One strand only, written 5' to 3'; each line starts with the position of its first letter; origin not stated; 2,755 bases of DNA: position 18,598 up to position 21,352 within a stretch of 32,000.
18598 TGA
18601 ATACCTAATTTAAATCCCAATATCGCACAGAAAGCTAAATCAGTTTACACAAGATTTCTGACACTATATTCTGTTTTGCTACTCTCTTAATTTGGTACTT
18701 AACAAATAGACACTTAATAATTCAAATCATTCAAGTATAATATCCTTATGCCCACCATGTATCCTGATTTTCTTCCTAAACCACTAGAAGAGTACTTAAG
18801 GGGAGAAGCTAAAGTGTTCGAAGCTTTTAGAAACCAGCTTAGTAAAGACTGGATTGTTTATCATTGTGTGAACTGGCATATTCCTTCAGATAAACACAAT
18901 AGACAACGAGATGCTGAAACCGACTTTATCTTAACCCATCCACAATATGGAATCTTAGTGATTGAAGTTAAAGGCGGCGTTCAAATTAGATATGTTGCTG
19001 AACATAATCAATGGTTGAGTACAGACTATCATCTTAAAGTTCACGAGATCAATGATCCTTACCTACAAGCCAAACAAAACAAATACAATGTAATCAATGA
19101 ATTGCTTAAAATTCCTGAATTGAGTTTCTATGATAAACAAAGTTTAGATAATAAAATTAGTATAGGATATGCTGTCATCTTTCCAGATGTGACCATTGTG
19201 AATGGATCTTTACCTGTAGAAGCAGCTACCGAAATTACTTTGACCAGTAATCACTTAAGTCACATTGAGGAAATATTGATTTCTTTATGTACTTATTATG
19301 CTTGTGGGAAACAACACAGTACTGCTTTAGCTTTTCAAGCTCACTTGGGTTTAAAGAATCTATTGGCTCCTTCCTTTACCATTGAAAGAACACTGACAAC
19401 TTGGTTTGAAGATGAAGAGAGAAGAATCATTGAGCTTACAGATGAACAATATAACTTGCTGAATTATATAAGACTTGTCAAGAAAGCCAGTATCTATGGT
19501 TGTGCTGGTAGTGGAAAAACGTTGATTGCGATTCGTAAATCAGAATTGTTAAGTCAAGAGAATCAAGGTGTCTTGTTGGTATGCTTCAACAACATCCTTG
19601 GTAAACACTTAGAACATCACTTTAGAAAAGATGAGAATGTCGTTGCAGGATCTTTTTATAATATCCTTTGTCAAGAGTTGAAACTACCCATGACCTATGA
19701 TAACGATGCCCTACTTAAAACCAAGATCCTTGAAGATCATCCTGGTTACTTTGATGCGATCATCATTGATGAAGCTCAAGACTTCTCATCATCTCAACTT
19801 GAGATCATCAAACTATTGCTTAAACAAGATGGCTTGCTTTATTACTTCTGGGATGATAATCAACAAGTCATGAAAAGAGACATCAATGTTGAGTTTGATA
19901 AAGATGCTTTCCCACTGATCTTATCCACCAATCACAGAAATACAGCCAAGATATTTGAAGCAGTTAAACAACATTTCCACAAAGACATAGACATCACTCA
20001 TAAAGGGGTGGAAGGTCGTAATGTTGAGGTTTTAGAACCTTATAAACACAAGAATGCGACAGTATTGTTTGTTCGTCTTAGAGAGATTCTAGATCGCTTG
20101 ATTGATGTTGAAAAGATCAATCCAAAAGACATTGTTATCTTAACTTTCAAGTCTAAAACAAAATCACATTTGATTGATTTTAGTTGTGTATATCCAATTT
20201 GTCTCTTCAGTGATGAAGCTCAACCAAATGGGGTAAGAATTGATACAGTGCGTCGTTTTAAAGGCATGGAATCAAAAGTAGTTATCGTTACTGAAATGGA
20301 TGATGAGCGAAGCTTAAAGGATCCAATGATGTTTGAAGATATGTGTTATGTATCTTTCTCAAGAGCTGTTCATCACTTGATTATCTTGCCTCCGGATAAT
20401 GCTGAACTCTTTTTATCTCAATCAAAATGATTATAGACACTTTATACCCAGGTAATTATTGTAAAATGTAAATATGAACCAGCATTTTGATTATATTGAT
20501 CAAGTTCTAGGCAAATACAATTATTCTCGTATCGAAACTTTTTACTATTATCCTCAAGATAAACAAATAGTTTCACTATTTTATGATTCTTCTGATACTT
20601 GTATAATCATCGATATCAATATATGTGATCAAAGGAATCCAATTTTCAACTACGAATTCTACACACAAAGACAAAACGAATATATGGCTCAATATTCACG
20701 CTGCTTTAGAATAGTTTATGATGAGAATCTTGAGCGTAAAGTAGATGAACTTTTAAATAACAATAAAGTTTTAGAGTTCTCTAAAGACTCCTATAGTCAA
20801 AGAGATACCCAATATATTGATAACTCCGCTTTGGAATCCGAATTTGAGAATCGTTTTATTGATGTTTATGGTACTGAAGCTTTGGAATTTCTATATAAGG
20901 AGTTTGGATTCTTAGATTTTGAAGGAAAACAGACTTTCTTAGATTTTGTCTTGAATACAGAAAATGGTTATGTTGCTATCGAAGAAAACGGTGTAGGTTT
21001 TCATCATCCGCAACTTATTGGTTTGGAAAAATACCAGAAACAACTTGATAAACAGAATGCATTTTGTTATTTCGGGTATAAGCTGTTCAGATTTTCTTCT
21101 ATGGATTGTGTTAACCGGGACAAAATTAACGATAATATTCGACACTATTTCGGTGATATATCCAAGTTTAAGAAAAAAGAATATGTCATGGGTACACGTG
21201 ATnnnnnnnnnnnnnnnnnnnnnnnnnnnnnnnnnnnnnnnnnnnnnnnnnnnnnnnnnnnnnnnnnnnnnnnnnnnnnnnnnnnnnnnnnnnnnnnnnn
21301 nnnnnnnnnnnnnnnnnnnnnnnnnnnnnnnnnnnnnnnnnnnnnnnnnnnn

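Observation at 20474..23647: Nuclease-fold/DEAH-helicase/HTH protein translationally coupled to a small-molecule-type SAM methyltransferase: helicase-methyltransferase pair that is not an R-M system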

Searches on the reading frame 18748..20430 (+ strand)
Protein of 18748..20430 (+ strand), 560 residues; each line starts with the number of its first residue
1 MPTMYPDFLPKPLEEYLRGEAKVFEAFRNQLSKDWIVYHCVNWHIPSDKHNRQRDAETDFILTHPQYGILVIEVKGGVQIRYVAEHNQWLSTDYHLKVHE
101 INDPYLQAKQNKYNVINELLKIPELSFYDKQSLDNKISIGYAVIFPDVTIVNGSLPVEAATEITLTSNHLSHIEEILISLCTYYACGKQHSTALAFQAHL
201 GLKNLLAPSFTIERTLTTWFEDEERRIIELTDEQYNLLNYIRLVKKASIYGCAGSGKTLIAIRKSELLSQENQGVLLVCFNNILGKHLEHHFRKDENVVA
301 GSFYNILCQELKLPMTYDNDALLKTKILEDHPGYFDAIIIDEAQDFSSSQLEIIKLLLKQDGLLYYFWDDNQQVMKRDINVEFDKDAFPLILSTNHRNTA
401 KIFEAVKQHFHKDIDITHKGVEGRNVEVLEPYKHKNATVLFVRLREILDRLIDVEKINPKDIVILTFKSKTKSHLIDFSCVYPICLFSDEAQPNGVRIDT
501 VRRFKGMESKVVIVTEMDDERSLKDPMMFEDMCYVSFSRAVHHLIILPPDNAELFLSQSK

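Call 6: search_protein_families(library=pfam, proteins=[window:18748-20430:+], max_evalue=0.01)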
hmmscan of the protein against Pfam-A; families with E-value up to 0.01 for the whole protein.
window:18748-20430:+ (560 aa): 10 families
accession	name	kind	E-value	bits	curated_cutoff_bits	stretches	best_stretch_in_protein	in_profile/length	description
PF08378.17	NERD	-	6.4e-11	43.2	22.1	1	18-125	4-96/111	Nuclease-related domain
PF00580.27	UvrD-helicase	-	5.6e-10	39.8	23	1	324-374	202-252/271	UvrD/REP helicase N-terminal domain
PF09848.15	SLFN-g3_helicase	-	2.6e-07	30.7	24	1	249-380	6-133/354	Schlafen group 3, DNA/RNA helicase domain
PF13401.12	AAA_22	-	3.8e-07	30.9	27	1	249-359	10-109/130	AAA domain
PF13245.12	AAA_19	-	1.3e-06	29.1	25.1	1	247-374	14-130/134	AAA domain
PF13538.12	UvrD_C_2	-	2.6e-05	24.4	27.4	1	496-546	2-51/52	UvrD-like helicase C-terminal domain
PF04851.21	ResIII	-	6.6e-05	23.3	22.5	1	245-354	24-146/164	Type III restriction enzyme, res subunit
PF13604.12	AAA_30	-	0.00033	20.9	27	1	230-435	2-183/191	AAA domain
PF13087.12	AAA_12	-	0.0012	18.9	27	0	460-547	110-191/195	AAA domain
PF02562.22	PhoH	-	0.0037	17.2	27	0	227-264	2-39/205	PhoH-like protein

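Call 7: search_protein_families(library=padloc, proteins=[window:18748-20430:+], max_evalue=0.01)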
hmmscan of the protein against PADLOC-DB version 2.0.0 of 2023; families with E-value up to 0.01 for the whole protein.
window:18748-20430:+ (560 aa): 31 families (the best 25 are shown)
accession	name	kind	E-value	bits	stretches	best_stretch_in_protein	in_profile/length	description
PDLC03813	RTasNERD-Hel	-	5.7e-89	297.6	1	3-549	3-512/519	DRT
PDLC01087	C3a187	-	6.6e-26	89.2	2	18-296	17-262/559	NERD+UvrD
PDLC00129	GajB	-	1e-10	38.9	1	334-413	226-312/594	UrvD helicase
PDLC00132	GajB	-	2.3e-10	37.8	1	334-465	214-357/625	UrvD helicase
PDLC00116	GajB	-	8e-10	36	2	494-552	461-522/557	UrvD helicase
PDLC03802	RTasHel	-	2.2e-09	34.7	1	327-476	185-330/675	DRT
PDLC00138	GajB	-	2e-08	31.4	2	335-360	221-246/581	UrvD helicase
PDLC00103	GajB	-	2.1e-08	31.5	1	336-469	213-356/612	UrvD helicase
PDLC02350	AbiO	-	2.6e-08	31.1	1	230-382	179-306/468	AbiO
PDLC03002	Helicase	-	2.6e-08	30.6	1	330-379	326-375/707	-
PDLC00106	GajB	-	5.3e-08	29.8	1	229-292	3-68/577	UrvD helicase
PDLC00127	GajB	-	2.9e-07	27.4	1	334-466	201-344/594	UrvD helicase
PDLC02372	Nhi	-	4.2e-07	27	1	230-383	183-310/470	-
PDLC00148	GajB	-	1.3e-06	25.7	1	334-374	149-189/369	UrvD helicase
PDLC00104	GajB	-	2.9e-06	24.3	0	244-279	15-54/574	UrvD helicase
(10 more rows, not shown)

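Call 8: search_protein_families(library=ncbifam, proteins=[window:18748-20430:+], max_evalue=0.01)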
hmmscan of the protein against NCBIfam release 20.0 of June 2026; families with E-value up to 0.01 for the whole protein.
window:18748-20430:+ (560 aa): 9 families
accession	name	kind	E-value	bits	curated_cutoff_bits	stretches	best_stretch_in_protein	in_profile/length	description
NF053713.1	helicas_STM2767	equivalog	1.4e-08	33.7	550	2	321-380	302-361/665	STM2767 family DEAD/DEAH box helicase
TIGR01073.1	pcrA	equivalog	4.2e-05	22.1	911.2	0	455-547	504-608/725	DNA helicase PcrA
NF041464.1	HelD_BACSU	equivalog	5.6e-05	21.2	419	1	337-558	549-773/779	RNA polymerase recycling motor HelD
NF008743.0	PRK11773.1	equivalog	0.00015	20.3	965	1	324-409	203-296/720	DNA helicase II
NF004069.0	PRK05580.2-1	equivalog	0.00053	18.5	767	1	215-292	97-178/612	primosomal protein N'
TIGR01075.1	uvrD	equivalog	0.0016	16.8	1144.45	0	325-406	199-288/715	DNA helicase II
NF047741.1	antiphage_MADS6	equivalog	0.0027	16.3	460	1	19-89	14-77/612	methylation-associated defense system protein kinase MAD6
TIGR01074.1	rep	equivalog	0.0076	14.5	951.45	0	338-375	210-247/668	DNA helicase Rep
TIGR02784.1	addA_alphas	equivalog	0.0096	14.3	860.75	0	336-358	392-414/1138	double-strand break repair helicase AddA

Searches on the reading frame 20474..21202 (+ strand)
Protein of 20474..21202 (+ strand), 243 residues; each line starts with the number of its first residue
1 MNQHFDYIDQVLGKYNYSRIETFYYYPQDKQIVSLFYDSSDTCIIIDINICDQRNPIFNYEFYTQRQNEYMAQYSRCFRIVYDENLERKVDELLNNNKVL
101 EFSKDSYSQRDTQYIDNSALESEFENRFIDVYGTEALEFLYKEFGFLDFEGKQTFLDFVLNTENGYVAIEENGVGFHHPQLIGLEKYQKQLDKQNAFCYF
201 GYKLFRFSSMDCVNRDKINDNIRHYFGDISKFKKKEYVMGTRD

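Call 40: predict_structure(alignment_id=A3)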
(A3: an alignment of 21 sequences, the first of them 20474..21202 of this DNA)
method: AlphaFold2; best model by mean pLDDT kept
length: 243 residues; sequences in the alignment: 21
mean_pLDDT: 87.6   pTM: 0.86
mean pLDDT of the five models: 87.6, 87.4, 87.4, 86.4, 85.9
residues with pLDDT >= 90: 160; 70-90: 54; 50-70: 21; < 50: 8
segments of 3 or more residues with pLDDT < 50: 238-243
pLDDT, mean of each block of 10 residues (from residue 1): 92 97 94 97 97 94 95 96 96 75 54 66 91 92 84 87 93 91 96 93 92 86 92 69 33
secondary structure, 60 per line:
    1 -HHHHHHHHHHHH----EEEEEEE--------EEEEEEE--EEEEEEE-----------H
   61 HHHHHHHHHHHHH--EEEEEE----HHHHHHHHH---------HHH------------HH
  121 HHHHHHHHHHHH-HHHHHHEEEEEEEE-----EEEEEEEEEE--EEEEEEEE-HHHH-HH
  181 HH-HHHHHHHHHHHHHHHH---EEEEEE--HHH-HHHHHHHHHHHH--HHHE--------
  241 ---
elements in order: H2-13 E18-24 E33-39 E42-48 H60-73 E76-81 H86-94 H119-132 H134-139 E140-147 E153-162 E165-172 H174-177 H179-182 H184-199 E203-208 H215-226

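Call 45: fold_search(model_id=the predicted structure, library=pdb)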
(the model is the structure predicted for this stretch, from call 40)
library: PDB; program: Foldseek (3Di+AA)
matches with E <= 10: 477; with E <= 0.001: 0
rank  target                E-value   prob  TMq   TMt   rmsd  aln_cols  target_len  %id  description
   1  7esz_C                3.5e-02  0.08  0.15  0.07  17.8       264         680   11  Crystal structure of the complex formed by Wolbachia cytoplasmic incompatibility factors CinA and CinB with Mn2+ from  (released 2021-11-10)
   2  8q44_A                1.1e-01  0.54  0.26  0.16   7.0       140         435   11  Crystal structure of cA4-bound Can2 (E364R) in complex with oligo-T DNA (released 2023-11-22)
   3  9nl2_A                1.5e-01  0.33  0.22  0.06   8.1       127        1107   15  Structure of R2 retrotransposon protein from Platysternon megacephalum initiating target-primed reverse transcription (released 2025-06-18)
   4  7esz_A                2.1e-01  0.06  0.15  0.07  17.4       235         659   11  Crystal structure of the complex formed by Wolbachia cytoplasmic incompatibility factors CinA and CinB with Mn2+ from  (released 2021-11-10)
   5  9dou_A                2.9e-01  0.38  0.26  0.09   6.0       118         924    9  Taeniopygia guttata R2 retrotransposon (R2Tg) initiating target-primed reverse transcription (released 2025-05-21)
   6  1y88                  2.9e-01  0.30  0.22  0.28   7.9       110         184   12  Crystal Structure of Protein of Unknown Function AF1548 (released 2004-12-21)
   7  5zyw                  2.9e-01  0.15  0.20  0.21  15.9       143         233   11  The crystal structure of apo-HsMGME1 with Mn2+ (released 2018-09-19)
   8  8q3z_A                3.0e-01  0.33  0.25  0.15   8.7       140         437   11  Crystal structure of cA4-bound Can2 from Thermoanaerobacter brockii (released 2023-11-22)
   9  7et0_C                3.0e-01  0.06  0.17  0.07  17.2       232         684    9  Crystal structure of the complex formed by Wolbachia cytoplasmic incompatibility factors CinA and CinB from wPip (released 2021-11-10)
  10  6p4w_B                3.2e-01  0.33  0.27  0.18   8.8       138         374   14  XPB helicase in a complex with truncated Bax1 from Sulfurisphaera tokodaii at 2.96 Angstrom resolution (released 2020-06-03)
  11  9nl3_A                4.4e-01  0.25  0.25  0.07  10.8       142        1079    9  Structure of R2 retrotransposon protein from Taeniopygia guttata initiating target-primed reverse transcription (released 2025-06-18)
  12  6vm6_C                4.4e-01  0.13  0.18  0.12   7.7       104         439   10  Structure of Acinetobacter baumannii Cap4 SAVED/CARF-domain containing receptor with the cyclic trinucleotide 2'3'3'-c (released 2020-06-17)
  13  6wan_D                4.4e-01  0.11  0.17  0.12   8.0       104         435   10  Structure of Acinetobacter baumannii Cap4 SAVED/CARF-domain containing receptor with the cyclic trinucleotide 3'3'3'-c (released 2020-06-17)
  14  8q41_B                4.7e-01  0.23  0.24  0.15   9.1       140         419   11  Crystal structure of Can2 (E341A) bound to cA4 and TTTAAA ssDNA (released 2023-11-22)
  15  6vm6_B                5.0e-01  0.09  0.17  0.11   8.1       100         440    8  Structure of Acinetobacter baumannii Cap4 SAVED/CARF-domain containing receptor with the cyclic trinucleotide 2'3'3'-c (released 2020-06-17)
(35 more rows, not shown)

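Call 53: search_protein_families(library=pfam, alignment_id=A3, max_evalue=5)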
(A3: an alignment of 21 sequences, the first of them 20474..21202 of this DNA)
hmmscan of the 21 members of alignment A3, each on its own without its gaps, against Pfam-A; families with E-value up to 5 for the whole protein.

A. member 1, window:20474-21202:+ (243 aa): 1 family
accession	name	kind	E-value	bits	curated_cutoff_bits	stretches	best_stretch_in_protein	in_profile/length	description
PF08720.15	Hema_stalk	-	0.28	11.3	26.9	1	37-62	131-156/175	Influenza C hemagglutinin stalk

B. families by the number of members that match (of 21 scanned): 8 families
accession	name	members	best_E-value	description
PF05288.16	Pox_A3L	2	0.012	Poxvirus A3L Protein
PF18741.7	MTES_1575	1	0.00013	REase_MTES_1575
PF13304.12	AAA_21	1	0.019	AAA domain, putative AbiEii toxin, Type IV TA system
PF04480.18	DUF559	1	0.065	Protein of unknown function (DUF559)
PF17981.7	ADD_ATRX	1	0.078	Cysteine Rich ADD domain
PF24355.1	DUF7514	1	0.14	Domain of unknown function (DUF7514)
PF08720.15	Hema_stalk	1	0.28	Influenza C hemagglutinin stalk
PF23763.2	Beta-barrel_GLAA-B_I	1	1.5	GLAA-B beta-barrel domain I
